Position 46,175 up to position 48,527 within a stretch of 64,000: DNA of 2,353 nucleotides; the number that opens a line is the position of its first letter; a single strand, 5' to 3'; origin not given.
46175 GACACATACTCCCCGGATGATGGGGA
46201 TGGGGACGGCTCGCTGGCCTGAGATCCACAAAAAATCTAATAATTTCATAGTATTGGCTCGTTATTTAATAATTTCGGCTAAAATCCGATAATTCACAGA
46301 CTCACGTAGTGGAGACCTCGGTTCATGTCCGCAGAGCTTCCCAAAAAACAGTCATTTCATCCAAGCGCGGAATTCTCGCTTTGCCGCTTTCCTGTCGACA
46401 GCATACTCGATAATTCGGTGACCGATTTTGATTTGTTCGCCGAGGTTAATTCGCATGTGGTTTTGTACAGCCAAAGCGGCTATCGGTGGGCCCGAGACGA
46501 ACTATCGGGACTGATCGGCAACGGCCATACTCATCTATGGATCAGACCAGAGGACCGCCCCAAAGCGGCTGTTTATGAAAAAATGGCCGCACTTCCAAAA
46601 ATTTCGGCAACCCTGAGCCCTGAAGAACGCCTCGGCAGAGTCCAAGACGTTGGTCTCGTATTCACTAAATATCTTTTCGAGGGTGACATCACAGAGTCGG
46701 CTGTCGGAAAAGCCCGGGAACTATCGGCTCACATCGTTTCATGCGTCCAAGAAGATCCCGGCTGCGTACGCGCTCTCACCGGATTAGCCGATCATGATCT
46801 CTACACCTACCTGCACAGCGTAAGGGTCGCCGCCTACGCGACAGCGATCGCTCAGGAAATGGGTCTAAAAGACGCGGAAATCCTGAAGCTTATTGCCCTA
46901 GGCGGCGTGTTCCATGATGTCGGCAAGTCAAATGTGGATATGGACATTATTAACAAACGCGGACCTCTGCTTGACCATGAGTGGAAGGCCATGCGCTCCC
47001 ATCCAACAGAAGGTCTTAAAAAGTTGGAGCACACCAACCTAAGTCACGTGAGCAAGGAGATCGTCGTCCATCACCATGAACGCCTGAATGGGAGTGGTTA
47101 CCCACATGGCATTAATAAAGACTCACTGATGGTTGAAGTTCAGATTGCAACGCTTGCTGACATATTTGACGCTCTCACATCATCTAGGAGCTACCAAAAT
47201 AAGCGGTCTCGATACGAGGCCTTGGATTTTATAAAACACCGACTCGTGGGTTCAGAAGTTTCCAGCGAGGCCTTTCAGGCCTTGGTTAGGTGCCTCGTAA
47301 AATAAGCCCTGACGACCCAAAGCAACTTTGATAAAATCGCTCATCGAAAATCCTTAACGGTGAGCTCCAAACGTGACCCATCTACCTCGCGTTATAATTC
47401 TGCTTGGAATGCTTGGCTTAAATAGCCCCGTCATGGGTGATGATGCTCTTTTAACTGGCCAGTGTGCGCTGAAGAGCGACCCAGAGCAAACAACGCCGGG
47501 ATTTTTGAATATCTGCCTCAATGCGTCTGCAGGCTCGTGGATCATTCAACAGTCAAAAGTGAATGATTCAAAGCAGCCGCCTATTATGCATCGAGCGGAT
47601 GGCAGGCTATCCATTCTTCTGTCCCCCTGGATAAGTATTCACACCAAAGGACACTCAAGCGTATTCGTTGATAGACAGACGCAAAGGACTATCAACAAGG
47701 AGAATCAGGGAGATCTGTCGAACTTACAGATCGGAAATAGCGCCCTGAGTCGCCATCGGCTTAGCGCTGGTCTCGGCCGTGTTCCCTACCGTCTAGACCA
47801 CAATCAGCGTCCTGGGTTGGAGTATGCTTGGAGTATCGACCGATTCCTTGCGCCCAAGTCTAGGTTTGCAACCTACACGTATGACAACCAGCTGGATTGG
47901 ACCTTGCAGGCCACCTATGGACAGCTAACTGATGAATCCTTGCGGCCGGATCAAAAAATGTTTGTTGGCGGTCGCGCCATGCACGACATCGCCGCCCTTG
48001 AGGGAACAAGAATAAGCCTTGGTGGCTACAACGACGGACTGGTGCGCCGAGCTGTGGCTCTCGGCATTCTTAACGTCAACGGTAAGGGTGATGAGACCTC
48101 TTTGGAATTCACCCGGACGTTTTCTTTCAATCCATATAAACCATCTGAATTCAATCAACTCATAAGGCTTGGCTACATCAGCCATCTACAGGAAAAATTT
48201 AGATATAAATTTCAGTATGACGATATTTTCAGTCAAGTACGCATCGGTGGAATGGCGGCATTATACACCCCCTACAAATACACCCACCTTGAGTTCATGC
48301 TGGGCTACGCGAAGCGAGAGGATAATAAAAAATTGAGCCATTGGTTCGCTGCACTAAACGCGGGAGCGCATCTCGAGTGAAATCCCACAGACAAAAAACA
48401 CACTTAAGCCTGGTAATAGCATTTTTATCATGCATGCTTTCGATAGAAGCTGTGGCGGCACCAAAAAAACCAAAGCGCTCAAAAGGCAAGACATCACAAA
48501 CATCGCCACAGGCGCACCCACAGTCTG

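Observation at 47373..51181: Translationally coupled orphan pair: beta-rich secreted protein plus 934-aa secreted giant with no recognisable domains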

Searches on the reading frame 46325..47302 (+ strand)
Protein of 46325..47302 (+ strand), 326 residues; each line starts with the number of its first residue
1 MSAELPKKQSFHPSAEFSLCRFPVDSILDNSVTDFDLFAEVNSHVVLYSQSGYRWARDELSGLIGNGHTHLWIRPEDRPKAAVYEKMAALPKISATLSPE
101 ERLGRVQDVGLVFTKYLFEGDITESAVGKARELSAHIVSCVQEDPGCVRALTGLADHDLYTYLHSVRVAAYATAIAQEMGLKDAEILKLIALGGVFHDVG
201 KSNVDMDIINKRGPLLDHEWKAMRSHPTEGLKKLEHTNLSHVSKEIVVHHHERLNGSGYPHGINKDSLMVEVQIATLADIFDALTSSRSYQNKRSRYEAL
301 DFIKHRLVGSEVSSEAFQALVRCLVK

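Call 41: search_protein_families(library=pfam, proteins=[window:46325-47302:+], max_evalue=0.01)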
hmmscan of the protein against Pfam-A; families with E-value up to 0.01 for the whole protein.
window:46325-47302:+ (326 aa): 3 families
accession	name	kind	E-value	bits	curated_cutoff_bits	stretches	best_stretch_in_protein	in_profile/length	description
PF13487.12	HD_5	-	2.1e-22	80.1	27.2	1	154-304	7-159/170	HD domain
PF01966.28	HD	-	2.7e-14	53.9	22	1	162-283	2-115/116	HD domain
PF08668.18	HDOD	-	0.0023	17.9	22.9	1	163-202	97-133/196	HDOD domain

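Call 51: search_protein_families(library=ncbifam, proteins=[window:46325-47302:+], max_evalue=0.001)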
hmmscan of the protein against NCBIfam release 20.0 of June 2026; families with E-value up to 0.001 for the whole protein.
window:46325-47302:+ (326 aa): 3 families
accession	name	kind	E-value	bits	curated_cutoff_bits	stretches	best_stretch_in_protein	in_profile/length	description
NF053512.1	nitric_RR_NosR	exception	8.3e-19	67.9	400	1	163-306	194-337/422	response regulator c-di-GMP phosphodiesterase, NosR family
TIGR00277.1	HDIG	domain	7.7e-10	38.5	27.6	1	161-252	5-83/84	HDIG domain-containing metalloprotein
TIGR01596.1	cas3_HD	equivalog_domain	0.00049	20.2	43.45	0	164-265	4-115/178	CRISPR-associated endonuclease Cas3''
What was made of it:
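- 46325..47305 (+): HD-GYP-type (HD_5/HDIG) phosphodiesterase-like gene, 326 aa. It is a frequent upstream neighbour of the pair. Pfam HD_5 2e-22 (call 41); NCBIfam HDIG and a c-di-GMP phosphodiesterase family (call 51).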

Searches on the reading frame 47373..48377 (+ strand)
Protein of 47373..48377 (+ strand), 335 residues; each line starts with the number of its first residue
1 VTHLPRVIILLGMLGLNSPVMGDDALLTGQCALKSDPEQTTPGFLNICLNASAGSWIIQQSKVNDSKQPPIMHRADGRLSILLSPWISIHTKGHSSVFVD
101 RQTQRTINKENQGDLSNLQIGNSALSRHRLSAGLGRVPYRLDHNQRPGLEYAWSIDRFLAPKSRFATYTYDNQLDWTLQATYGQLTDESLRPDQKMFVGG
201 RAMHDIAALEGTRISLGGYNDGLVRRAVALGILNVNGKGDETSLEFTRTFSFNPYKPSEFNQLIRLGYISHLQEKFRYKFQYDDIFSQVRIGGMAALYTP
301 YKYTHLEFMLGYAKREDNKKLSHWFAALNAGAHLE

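Call 6: search_protein_families(library=pfam, proteins=[window:47373-48377:+], max_evalue=1)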
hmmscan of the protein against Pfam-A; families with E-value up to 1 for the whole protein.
window:47373-48377:+ (335 aa): 0 families

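Call 7: search_protein_families(library=ncbifam, proteins=[window:47373-48377:+], max_evalue=1)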
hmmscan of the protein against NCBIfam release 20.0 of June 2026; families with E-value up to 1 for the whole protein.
window:47373-48377:+ (335 aa): 0 families

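Call 9: find_homologous_proteins(query=window:47373-48377:+)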
Query window:47373-48377:+ (335 aa): 26 proteins with E <= 0.001 among 2598 candidates.
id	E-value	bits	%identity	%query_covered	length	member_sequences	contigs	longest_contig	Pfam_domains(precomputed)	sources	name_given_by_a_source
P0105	5.4e-227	770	100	100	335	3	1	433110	-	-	-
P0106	1.2e-191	654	82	100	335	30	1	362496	-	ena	-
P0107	8.5e-188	642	85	95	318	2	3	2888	-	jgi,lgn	jgi:hypothetical protein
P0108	3.6e-157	541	68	100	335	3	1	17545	-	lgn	-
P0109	3.4e-152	525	66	100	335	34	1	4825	-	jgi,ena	-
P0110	3.8e-152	524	66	98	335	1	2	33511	-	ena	-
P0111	5.9e-151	520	68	98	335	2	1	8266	-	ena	-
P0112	1.1e-149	516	66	100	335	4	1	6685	-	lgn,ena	-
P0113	4.2e-149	514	64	100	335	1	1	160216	-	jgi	jgi:hypothetical protein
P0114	7.2e-144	497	62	100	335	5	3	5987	-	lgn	-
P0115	1.2e-137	477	59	98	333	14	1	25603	-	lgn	-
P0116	8.6e-131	454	65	86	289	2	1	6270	-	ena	-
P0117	4.1e-117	409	55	97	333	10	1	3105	-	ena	-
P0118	5.8e-113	396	53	92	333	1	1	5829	-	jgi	jgi:hypothetical protein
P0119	8.5e-110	385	51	97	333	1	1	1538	-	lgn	-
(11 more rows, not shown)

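Call 16: search_solved_structures(query=A1, max_evalue=10, show_alignments=2)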
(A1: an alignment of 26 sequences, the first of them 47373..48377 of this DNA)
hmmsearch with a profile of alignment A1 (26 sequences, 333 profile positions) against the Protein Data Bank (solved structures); distinct sequences matched with E-value up to 10: 2.
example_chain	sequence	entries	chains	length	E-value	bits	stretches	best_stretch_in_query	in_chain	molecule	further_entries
9hvg_A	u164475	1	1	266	0.09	14.8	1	201-278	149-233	Kemp Elimination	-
6blj_A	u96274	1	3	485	0.5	12.3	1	76-122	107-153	Serine-tRNA ligase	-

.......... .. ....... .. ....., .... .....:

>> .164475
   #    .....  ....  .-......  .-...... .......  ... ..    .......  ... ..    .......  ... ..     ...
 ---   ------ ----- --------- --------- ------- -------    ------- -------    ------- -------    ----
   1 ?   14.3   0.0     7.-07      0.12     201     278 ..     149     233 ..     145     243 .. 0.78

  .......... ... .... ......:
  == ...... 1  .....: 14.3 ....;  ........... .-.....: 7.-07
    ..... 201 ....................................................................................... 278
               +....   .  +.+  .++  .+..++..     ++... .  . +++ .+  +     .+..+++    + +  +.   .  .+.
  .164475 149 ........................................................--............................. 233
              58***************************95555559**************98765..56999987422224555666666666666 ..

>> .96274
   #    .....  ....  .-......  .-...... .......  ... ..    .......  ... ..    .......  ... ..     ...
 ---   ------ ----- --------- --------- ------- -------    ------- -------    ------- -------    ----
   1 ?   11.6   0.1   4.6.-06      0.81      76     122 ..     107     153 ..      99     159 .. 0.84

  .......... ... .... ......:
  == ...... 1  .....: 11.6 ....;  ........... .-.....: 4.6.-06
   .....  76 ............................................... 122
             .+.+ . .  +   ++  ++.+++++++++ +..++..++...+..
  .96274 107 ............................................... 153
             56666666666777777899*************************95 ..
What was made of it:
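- On General bacterial porin (OmpF/OmpC type): The PDB profile search found nothing (call 16).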

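Call 18: predict_structure(alignment_id=A1)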
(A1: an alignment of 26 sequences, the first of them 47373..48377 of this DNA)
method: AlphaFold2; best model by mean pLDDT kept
length: 335 residues; sequences in the alignment: 26
mean_pLDDT: 85.2   pTM: 0.77
mean pLDDT of the five models: 85.2, 83.7, 83.0, 82.2, 79.0
residues with pLDDT >= 90: 192; 70-90: 99; 50-70: 23; < 50: 21
segments of 3 or more residues with pLDDT < 50: 15-30, 32-36
pLDDT, mean of each block of 10 residues (from residue 1): 68 50 29 51 73 93 89 92 83 94 91 91 77 93 85 87 95 83 95 94 82 92 94 90 95 87 95 93 94 95 92 94 96 84
secondary structure, 60 per line:
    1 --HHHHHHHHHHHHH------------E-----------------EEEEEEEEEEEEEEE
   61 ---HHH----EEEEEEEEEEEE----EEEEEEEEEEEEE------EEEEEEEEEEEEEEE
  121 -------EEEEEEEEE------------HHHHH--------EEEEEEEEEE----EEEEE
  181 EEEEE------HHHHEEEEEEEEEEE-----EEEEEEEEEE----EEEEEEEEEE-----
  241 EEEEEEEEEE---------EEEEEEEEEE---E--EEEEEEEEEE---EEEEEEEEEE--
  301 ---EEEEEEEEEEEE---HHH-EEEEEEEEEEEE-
elements in order: H3-15 E46-60 E71-82 E87-99 E106-120 E128-136 H149-153 E162-171 E176-185 H192-195 E196-206 E212-221 E226-235 E241-250 E260-269 E276-285 E289-298 E304-315 E323-334
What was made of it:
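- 47373..48380 (+): Barrel gene, 335 aa: signal peptide (residues 1-22), Cys-containing N-terminal extension (23-45), then a 16-stranded porin-fold beta-barrel (46-334). AF2 pLDDT 85.2, pTM 0.77, 16 strands (call 18).
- On General bacterial porin (OmpF/OmpC type): AF2 model with 16 strands, pLDDT 85 (call 18).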

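Call 22: fold_search(model_id=the predicted structure, library=pdb)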
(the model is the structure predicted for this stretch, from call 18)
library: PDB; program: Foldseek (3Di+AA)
matches with E <= 10: 1317; with E <= 0.001: 207
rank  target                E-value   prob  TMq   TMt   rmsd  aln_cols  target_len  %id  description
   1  3fyx                  3.8e-10  1.00  0.60  0.59   6.2       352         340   13  The Structure of OmpF porin with a synthetic dibenzo-18-crown-6 as modulator (released 2009-06-30)
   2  9wcb_A                6.3e-10  1.00  0.59  0.57   5.8       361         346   10  Open state of A8 gpJ 713 central tail fiber with OmpC G17 from E. coli EDL933 (released 2026-01-28)
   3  9j9n_A                1.2e-09  1.00  0.60  0.60   5.7       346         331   13  artificial mononuclear Zn-bound metalloprotein 2 (M2:Zn) (released 2025-07-02)
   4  9j9o_A                1.3e-09  1.00  0.60  0.59   6.1       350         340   13  artificial dinuclear Zn-bound metalloprotein 1 (D1:2Zn) (released 2025-07-02)
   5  7fdy_B                1.3e-09  1.00  0.62  0.61   5.3       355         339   13  Structure of OmpF1 (released 2022-11-16)
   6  7fdy_A                1.5e-09  1.00  0.58  0.58   6.2       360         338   12  Structure of OmpF1 (released 2022-11-16)
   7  6ehb_B                1.8e-09  1.00  0.61  0.64   7.0       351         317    9  OmpU, an outer membrane protein, of Vibrio cholerae (released 2018-04-25)
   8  6ehb_A                1.8e-09  1.00  0.60  0.63   7.2       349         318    9  OmpU, an outer membrane protein, of Vibrio cholerae (released 2018-04-25)
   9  6zhp                  1.9e-09  1.00  0.61  0.60   5.4       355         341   13  Crystal structure of OmpF porin soaked in ciprofloxacin metaloantibiotic (released 2021-05-05)
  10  5nup_A                2.1e-09  1.00  0.62  0.61   5.6       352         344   10  Structural basis for maintenance of bacterial outer membrane lipid asymmetry (released 2017-10-25)
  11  2xe2_A                2.2e-09  1.00  0.61  0.60   5.5       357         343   12  Molecular insights into clinically isolated OmpC20 mutants and their role in multi-drug resistance (released 2010-05-19)
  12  1mpf                  2.2e-09  1.00  0.61  0.61   5.6       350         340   13  STRUCTURAL AND FUNCTIONAL ALTERATIONS OF A COLICIN RESISTANT MUTANT OF OMPF-PORIN FROM ESCHERICHIA COLI (released 1995-02-07)
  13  7fdy_C                2.5e-09  1.00  0.63  0.63   5.2       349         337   13  Structure of OmpF1 (released 2022-11-16)
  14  1gfp                  2.8e-09  1.00  0.62  0.61   5.5       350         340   14  OMPF PORIN (MUTANT R42C) (released 1996-12-07)
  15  9j9p                  2.8e-09  1.00  0.61  0.60   5.3       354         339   12  artificial mononuclear Zn-bound metalloprotein 3 (M3:Zn) (released 2025-07-02)
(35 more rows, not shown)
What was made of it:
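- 47373..48380 (+): Foldseek against PDB gives OmpF/OmpC/OmpU at E about 1e-10, TM 0.6 (call 22).
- On General bacterial porin (OmpF/OmpC type): Foldseek top 50 hits are all 16-stranded OmpF/OmpC-type porin entries, TM about 0.6 (call 22).
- On Two-partner secretion (type Vb): Fold matches are porins (call 22).
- Closest known: General diffusion porins. Same: Foldseek gives E about 1e-10 and TM about 0.6 to OmpF, OmpC, OmpU and OmpK36 (calls 18, 22).
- The barrel's best fold matches are diffusion porins (call 22).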

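Call 57: search_protein_families(library=pfam, alignment_id=A1, max_evalue=0.1)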
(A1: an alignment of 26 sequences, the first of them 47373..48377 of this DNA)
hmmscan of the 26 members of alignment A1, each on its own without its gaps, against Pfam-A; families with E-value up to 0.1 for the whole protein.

A. member 1, window:47373-48377:+ (335 aa): 0 families

B. families by the number of members that match (of 26 scanned): 4 families
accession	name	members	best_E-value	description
PF19331.4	MCCA_BT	2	0.041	Methylcrotonoyl-CoA carboxylase subunit alpha BT domain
PF04442.19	CtaG_Cox11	1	0.028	Cytochrome c oxidase assembly protein CtaG/Cox11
PF05382.19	Amidase_5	1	0.049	Bacteriophage peptidoglycan hydrolase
PF15119.11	APOC4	1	0.099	Apolipoprotein C4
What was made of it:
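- On Two-partner secretion (type Vb): No POTRA or ShlB Pfam hit (calls 6, 57).
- Closest known: General diffusion porins. Different: No sequence-level relationship: no Pfam or NCBIfam hit in any of 26 members, and no PDB hit with the family profile (calls 6, 7, 16, 57).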
